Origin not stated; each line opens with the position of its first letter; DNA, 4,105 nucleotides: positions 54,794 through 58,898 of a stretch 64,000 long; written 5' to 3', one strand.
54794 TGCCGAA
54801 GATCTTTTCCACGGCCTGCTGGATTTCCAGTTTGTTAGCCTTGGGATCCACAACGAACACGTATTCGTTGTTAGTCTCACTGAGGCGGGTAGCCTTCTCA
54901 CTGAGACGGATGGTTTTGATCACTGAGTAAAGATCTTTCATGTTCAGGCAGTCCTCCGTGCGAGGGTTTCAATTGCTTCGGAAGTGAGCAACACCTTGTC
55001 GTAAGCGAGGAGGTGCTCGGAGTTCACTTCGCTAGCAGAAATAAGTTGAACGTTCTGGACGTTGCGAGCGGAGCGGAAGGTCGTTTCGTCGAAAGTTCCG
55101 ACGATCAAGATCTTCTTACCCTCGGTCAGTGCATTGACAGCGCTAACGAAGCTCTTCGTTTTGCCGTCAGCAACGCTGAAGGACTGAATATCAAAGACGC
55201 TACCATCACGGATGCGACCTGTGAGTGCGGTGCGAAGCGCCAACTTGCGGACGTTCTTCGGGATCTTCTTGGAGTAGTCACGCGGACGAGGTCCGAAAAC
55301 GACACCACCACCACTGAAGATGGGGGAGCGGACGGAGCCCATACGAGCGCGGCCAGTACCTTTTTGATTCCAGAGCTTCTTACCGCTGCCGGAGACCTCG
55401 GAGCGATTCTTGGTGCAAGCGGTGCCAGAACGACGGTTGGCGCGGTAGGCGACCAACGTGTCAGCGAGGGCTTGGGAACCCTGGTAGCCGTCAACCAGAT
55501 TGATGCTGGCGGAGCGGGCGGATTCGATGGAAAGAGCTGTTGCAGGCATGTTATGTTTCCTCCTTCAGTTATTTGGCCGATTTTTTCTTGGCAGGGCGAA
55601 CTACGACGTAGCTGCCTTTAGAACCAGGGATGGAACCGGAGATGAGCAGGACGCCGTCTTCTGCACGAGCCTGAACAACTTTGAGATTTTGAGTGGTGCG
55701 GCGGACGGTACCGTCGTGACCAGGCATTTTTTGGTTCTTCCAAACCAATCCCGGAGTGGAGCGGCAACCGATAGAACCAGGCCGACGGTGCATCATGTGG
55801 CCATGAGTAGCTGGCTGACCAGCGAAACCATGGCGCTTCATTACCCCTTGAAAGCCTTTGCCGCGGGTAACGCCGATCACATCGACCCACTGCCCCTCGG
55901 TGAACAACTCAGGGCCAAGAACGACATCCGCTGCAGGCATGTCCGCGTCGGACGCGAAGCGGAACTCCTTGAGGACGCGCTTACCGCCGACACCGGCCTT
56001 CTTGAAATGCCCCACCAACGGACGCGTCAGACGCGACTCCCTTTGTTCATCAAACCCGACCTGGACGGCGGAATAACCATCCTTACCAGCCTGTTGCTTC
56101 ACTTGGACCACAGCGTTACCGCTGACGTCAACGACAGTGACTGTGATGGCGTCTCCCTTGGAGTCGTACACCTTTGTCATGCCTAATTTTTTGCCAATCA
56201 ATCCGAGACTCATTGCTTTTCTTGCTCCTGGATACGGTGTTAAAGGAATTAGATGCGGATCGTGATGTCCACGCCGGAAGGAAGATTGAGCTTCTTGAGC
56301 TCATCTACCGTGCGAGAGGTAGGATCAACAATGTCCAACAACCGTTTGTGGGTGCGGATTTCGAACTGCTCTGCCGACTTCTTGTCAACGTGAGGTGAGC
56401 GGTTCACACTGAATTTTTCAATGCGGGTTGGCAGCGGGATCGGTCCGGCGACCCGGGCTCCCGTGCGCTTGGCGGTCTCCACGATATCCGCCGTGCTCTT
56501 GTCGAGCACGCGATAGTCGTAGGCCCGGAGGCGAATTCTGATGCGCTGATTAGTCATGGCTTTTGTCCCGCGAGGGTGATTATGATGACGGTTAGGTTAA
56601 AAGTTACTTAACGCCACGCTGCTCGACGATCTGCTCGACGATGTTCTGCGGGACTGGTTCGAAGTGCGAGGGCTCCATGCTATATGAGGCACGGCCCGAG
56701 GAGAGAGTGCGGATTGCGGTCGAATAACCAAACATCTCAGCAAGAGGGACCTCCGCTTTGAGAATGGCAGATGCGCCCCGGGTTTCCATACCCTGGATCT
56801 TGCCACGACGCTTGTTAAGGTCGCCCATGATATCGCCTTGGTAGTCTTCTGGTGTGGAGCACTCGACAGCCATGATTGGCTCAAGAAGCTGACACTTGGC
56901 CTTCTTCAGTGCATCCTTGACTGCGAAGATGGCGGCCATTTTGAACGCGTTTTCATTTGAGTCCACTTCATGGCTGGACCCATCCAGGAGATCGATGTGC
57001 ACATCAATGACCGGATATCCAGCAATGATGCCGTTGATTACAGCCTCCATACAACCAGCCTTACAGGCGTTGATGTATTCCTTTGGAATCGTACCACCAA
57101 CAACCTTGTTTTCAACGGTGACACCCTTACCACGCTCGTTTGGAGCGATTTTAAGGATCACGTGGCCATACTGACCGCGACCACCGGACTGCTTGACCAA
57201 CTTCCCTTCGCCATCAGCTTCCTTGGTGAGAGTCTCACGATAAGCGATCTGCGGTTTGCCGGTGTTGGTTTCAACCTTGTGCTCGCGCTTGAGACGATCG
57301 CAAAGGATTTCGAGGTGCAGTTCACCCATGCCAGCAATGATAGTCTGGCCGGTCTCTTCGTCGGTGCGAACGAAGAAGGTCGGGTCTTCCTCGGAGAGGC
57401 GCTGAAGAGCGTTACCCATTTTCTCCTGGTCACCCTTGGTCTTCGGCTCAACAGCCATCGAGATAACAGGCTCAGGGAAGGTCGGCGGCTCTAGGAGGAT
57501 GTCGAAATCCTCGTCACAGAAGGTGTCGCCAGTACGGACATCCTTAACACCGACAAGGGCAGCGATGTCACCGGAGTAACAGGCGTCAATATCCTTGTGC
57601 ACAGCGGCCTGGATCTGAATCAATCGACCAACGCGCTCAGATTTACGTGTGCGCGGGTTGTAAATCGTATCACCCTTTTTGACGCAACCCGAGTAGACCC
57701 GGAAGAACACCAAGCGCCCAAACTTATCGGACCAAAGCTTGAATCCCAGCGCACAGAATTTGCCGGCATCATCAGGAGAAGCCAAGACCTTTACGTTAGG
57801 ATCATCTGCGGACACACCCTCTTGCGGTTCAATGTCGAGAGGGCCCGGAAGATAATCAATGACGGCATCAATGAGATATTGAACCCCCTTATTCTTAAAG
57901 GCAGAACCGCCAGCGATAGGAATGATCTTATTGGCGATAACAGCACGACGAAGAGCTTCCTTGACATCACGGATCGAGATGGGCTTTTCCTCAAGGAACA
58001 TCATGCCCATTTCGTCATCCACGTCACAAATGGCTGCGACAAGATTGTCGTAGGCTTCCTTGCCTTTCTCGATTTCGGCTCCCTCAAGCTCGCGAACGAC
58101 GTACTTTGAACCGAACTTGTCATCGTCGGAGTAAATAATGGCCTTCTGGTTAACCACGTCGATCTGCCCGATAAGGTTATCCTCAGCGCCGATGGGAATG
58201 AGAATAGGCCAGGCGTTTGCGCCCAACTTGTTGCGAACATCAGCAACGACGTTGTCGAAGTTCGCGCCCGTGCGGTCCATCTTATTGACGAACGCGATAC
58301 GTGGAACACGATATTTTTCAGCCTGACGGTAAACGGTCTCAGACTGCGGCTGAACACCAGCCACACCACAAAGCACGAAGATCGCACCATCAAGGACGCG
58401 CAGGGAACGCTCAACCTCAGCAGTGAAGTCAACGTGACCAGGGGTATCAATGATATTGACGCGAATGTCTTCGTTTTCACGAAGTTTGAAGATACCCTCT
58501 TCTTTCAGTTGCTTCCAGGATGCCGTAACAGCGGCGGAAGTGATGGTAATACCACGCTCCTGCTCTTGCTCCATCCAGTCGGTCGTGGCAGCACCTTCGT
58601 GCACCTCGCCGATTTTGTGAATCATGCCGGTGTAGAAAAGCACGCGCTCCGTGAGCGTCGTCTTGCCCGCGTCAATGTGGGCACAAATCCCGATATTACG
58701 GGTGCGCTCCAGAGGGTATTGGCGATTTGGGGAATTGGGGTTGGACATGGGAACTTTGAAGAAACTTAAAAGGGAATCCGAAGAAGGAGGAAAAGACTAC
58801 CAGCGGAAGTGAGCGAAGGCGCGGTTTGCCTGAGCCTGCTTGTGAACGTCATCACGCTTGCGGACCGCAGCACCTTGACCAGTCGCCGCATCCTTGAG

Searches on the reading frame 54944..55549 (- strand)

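Call 46: search_protein_families(library=pfam, proteins=[window:54944-55549:-], max_evalue=0.001)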
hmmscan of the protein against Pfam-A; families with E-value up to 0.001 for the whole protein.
window:54944-55549:- (201 aa): 1 family
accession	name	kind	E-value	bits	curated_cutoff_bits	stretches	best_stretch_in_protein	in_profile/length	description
PF00573.27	Ribosomal_L4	-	4.2e-60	203.1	25.8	1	26-198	15-189/190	Ribosomal protein L4/L1 family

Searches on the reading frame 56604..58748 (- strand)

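Call 46: search_protein_families(library=pfam, proteins=[window:56604-58748:-], max_evalue=0.001)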
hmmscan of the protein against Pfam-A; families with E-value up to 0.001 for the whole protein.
window:56604-58748:- (714 aa): 7 families
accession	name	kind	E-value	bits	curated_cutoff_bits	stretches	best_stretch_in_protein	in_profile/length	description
PF00009.33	GTP_EFTU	-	5.3e-63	212.4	26.5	1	15-301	2-187/188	Elongation factor Tu GTP binding domain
PF03764.24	EFG_IV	-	3e-41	140.4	24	1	499-618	1-121/121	Elongation factor G, domain IV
PF14492.12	EFG_III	-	1.1e-34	118.7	27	1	424-498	1-75/75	Elongation Factor G, domain III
PF00679.30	EFG_C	-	7.4e-30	103.3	27.9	1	620-706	1-88/89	Elongation factor G C-terminus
PF03144.31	GTP_EFTU_D2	-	1e-17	64.7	30.3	1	344-411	1-73/73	Elongation factor Tu domain 2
PF22042.2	EF-G_D2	-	7.6e-12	45.6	27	1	343-412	15-83/84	Elongation factor G domain 2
PF16658.11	RF3_C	-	1.1e-07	32.2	40.1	1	427-511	9-93/132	Class II release factor RF3, C-terminal domain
